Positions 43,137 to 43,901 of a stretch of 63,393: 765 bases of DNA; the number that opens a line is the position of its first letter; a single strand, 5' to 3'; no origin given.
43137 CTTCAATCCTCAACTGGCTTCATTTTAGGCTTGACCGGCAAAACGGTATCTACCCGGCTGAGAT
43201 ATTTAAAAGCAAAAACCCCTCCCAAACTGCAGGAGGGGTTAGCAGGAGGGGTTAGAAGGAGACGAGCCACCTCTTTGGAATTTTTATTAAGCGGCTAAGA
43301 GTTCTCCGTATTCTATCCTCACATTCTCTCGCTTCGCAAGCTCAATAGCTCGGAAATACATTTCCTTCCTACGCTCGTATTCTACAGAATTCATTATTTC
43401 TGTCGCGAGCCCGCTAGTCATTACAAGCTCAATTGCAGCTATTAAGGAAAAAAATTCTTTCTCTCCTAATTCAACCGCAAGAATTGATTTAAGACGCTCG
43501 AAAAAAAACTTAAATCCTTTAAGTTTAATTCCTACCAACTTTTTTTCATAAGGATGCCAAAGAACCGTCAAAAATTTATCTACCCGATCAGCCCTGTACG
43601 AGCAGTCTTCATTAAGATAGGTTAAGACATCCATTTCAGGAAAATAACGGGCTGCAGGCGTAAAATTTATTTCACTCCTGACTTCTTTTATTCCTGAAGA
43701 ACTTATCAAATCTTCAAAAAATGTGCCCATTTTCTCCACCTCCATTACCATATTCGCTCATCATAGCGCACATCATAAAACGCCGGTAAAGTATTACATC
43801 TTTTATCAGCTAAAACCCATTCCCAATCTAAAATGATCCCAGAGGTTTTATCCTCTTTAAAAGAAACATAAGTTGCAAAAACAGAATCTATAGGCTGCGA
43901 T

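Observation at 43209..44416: Sharply AT-rich two-gene orphan module wedged against the 3' end of tRNA-Ser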

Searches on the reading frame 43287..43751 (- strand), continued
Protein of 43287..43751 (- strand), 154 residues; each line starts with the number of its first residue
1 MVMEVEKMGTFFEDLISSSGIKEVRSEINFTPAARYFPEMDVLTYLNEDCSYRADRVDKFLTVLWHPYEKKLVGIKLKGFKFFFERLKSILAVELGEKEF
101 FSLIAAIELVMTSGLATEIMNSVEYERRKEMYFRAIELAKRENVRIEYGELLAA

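Call 67: find_encoding_contigs(protein=P0040, flank=8000, max_places=3)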
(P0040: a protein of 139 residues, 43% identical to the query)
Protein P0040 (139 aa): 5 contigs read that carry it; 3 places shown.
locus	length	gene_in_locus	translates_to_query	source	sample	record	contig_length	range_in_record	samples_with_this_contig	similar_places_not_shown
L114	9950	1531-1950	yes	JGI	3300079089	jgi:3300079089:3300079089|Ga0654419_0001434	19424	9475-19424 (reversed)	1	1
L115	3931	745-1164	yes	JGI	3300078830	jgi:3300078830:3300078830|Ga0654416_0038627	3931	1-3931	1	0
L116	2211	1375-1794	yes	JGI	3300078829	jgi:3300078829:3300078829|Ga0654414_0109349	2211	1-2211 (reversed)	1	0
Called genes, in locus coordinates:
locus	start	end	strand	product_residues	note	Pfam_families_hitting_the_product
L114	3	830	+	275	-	?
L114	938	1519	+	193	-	-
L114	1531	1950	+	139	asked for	-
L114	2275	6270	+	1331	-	PF11965:DUF3479, PF02514:CobN-Mg_chel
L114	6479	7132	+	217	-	PF05685:Uma2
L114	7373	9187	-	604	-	PF02776:TPP_enzyme_N, PF16582:TPP_enzyme_M_2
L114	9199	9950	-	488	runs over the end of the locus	PF00425:Chorismate_bind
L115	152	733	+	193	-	-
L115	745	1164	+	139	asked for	-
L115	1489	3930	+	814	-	?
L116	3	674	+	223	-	?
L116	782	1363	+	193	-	-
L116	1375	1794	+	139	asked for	-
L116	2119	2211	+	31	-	?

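Call 77: search_protein_families(library=pfam, proteins=[L094:5112-6002:+, L094:6398-7102:+, L094:8754-9686:-, L094:8850-9881:+, L092:6068-7192:-, L092:6914-7354:+, L092:8857-9588:-, L106:5781-6527:-, L106:8386-9396:-, L106:9670-10824:+], max_evalue=0.0001)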
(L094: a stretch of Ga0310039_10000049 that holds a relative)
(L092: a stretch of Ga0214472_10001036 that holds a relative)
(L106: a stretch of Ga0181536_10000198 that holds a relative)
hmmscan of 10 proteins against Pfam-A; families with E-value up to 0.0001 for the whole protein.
L094:5112-6002:+ (296 aa): 2 families
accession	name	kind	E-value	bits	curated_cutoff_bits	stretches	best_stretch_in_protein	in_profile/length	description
PF12762.13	DDE_Tnp_IS1595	-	3.4e-39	134.7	27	1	132-274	1-153/153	ISXO2-like transposase domain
PF12760.12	Zn_ribbon_IS1595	-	1.6e-08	34.8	25.4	1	16-61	1-44/46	Transposase zinc-ribbon domain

L094:6398-7102:+ (234 aa): 1 family
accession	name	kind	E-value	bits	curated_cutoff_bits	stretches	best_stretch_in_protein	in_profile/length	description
PF17278.7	DUF5343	-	2e-11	44.8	27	1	13-143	2-136/140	Family of unknown function (DUF5343)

L094:8754-9686:- (310 aa): 0 families

L094:8850-9881:+ (343 aa): 2 families
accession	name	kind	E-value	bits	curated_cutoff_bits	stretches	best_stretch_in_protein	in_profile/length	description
PF06968.18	BATS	-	2.1e-29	101.9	22.2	1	241-331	1-87/88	Biotin and Thiamin Synthesis associated domain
PF04055.27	Radical_SAM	-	9.3e-24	84.9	29.5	1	69-227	2-163/166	Radical SAM superfamily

L092:6068-7192:- (374 aa): 0 families

L092:6914-7354:+ (146 aa): 0 families

L092:8857-9588:- (243 aa): 1 family
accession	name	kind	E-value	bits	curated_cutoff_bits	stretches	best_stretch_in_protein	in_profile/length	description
PF13248.11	Zn_ribbon_3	-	5.8e-05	22.9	27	1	4-26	3-25/26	zinc-ribbon domain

L106:5781-6527:- (248 aa): 1 family
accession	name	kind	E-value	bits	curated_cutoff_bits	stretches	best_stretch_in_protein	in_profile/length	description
PF20080.4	ALTTAQ_rpt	-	2.3e-39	133.2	26.4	6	104-136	6-38/38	ALTTAQ repeat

L106:8386-9396:- (336 aa): 2 families
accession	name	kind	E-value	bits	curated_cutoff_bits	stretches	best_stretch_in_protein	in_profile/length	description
PF12762.13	DDE_Tnp_IS1595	-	4e-34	118.3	27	1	156-300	4-153/153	ISXO2-like transposase domain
PF12760.12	Zn_ribbon_IS1595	-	1.1e-11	44.9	25.4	1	32-81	2-45/46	Transposase zinc-ribbon domain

L106:9670-10824:+ (384 aa): 0 families

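Call 80: find_encoding_contigs(protein=P0022, flank=8000, max_places=2)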
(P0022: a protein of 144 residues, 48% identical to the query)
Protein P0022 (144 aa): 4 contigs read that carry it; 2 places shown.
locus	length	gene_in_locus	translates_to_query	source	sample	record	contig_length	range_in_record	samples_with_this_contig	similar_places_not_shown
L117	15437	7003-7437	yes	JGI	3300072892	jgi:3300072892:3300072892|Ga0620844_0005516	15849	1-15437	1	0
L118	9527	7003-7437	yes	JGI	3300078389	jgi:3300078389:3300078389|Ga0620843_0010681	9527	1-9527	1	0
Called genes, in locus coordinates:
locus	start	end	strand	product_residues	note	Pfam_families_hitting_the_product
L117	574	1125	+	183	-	-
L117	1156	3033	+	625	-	PF01551:Peptidase_M23, PF18998:Flg_new_2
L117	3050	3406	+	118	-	-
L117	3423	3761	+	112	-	-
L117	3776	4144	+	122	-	-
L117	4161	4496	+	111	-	-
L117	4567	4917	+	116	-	-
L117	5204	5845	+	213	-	PF10263:SprT-like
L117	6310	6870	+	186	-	-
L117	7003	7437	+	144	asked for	-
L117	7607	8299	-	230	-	PF11740:KfrA_N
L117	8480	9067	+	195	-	PF01807:Zn_ribbon_DnaG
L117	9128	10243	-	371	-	PF26110:GAPS4b_N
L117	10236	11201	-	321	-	PF26115:PDDEXK_GAPS4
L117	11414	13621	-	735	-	-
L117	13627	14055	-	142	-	-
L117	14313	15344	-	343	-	PF13814:Replic_Relax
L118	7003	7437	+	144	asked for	-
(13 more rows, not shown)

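Call 81: find_encoding_contigs(protein=P0023, flank=8000, max_places=2)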
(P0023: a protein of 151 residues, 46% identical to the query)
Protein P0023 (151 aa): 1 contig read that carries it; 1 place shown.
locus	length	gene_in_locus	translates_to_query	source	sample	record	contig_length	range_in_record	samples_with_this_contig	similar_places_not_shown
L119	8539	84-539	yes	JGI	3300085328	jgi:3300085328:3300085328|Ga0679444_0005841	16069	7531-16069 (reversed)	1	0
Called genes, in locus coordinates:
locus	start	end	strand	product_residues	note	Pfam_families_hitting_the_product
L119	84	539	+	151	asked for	-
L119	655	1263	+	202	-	-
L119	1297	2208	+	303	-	PF09296:NUDIX-like, PF09297:Zn_ribbon_NUD (weak), PF00293:NUDIX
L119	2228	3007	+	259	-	PF05742:TANGO2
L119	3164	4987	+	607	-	PF07244:POTRA (faint), PF17243:POTRA_TamA_1, PF01103:Omp85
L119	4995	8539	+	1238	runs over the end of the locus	PF27051:TamB_N, PF04357:TamB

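Call 82: find_encoding_contigs(protein=P0029, flank=8000, max_places=2)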
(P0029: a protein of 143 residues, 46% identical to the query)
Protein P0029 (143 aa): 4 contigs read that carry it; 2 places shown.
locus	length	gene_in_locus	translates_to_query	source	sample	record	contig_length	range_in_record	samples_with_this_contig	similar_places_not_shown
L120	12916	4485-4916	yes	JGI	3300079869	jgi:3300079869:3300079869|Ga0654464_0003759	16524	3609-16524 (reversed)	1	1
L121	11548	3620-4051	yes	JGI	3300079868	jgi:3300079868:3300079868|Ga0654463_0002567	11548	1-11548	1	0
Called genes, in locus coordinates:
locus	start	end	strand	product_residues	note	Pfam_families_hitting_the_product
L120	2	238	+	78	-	?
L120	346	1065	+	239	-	PF17746:SfsA_N, PF03749:SfsA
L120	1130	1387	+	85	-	PF14261:DUF4351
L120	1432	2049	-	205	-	-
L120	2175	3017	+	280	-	-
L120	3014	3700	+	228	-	PF00565:SNase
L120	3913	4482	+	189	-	-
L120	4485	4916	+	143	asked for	-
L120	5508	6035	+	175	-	-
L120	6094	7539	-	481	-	PF00270:DEAD, PF00271:Helicase_C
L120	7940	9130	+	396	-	PF00089:Trypsin, PF10459:Peptidase_S46 (faint), PF13365:Trypsin_2, PF13180:PDZ_2, PF00595:PDZ, PF17820:PDZ_6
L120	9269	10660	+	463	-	PF10092:DUF2330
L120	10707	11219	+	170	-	-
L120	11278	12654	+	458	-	PF10092:DUF2330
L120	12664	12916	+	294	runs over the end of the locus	PF20434:BD-FAE (weak), PF00561:Abhydrolase_1, PF12146:Hydrolase_4, PF20408:Abhydrolase_11 (weak), PF12697:Abhydrolase_6, PF00326:Peptidase_S9, PF01738:DLH, PF12146:Hydrolase_4 (weak), +4 more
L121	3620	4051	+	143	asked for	-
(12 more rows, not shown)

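Call 95: search_protein_families(library=padloc, proteins=[L117:9128-10243:-, L117:10236-11201:-, L120:2175-3017:+, L120:3014-3700:+, L094:6398-7102:+, L112:5383-7227:+], max_evalue=0.001)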
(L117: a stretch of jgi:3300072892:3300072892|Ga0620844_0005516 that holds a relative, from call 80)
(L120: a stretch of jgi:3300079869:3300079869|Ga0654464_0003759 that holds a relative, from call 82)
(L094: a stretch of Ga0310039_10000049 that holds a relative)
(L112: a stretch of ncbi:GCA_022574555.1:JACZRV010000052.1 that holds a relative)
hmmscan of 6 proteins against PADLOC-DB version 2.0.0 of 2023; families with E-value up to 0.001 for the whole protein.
L117:9128-10243:- (371 aa): 0 families

L117:10236-11201:- (321 aa): 0 families

L120:2175-3017:+ (280 aa): 0 families

L120:3014-3700:+ (228 aa): 1 family
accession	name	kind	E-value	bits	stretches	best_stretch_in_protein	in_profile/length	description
PDLC01096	C3a212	-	1.6e-08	32.1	1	53-180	47-181/279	SNc+LTD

L094:6398-7102:+ (234 aa): 2 families
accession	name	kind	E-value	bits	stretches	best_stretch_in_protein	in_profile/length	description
PDLC04589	PDC-M34A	-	2.7e-09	35.7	1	12-144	7-140/208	-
PDLC04588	PDC-M34A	-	2.9e-06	24.9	1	42-158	93-206/260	-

L112:5383-7227:+ (614 aa): 0 families

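Call 96: list_cluster_members(proteins=[P0026, P0038, P0033, P0190, P0158])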
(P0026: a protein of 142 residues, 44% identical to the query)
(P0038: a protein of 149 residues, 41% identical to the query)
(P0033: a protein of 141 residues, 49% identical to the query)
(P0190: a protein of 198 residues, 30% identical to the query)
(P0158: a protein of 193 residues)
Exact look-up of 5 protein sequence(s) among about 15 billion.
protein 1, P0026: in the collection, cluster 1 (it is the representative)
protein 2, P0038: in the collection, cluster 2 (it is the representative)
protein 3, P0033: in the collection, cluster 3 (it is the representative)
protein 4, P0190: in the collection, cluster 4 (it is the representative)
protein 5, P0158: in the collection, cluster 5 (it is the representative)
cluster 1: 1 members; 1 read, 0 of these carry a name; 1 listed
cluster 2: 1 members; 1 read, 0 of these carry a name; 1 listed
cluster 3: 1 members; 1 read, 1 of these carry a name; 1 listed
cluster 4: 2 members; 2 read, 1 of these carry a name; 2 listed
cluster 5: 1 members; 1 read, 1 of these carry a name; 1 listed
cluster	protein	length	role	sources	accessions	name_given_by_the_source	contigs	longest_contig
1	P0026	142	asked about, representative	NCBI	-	-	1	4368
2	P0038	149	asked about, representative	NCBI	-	-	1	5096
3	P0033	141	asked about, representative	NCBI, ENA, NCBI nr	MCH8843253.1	MAG: hypothetical protein IID61_09780 [SAR324 cluster bacterium] | hypothetical protein [SAR324 cluster bacterium]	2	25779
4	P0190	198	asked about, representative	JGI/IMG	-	hypothetical protein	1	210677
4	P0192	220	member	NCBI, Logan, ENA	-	-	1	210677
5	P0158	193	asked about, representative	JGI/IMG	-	hypothetical protein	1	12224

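Call 112: search_dna_similar(query=P0010, collection=plasmids, mode=protein, max_evalue=0.001, max_rows=10)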
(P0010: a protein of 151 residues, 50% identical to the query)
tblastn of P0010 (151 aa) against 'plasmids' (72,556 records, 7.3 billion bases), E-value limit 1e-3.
No match.

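Call 114: search_dna_similar(query=P0010, collection=phages, mode=protein, max_evalue=0.001, max_rows=10)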
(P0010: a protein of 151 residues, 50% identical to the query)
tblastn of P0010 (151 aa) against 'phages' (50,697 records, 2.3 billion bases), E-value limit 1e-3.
No match.

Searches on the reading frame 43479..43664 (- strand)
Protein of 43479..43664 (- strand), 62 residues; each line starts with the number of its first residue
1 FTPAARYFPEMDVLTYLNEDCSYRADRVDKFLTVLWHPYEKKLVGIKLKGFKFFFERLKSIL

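Call 71: search_protein_families(library=pfam, proteins=[window:43479-43664:-], max_evalue=10)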
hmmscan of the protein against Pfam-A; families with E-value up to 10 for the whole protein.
seq(62 aa): 0 families
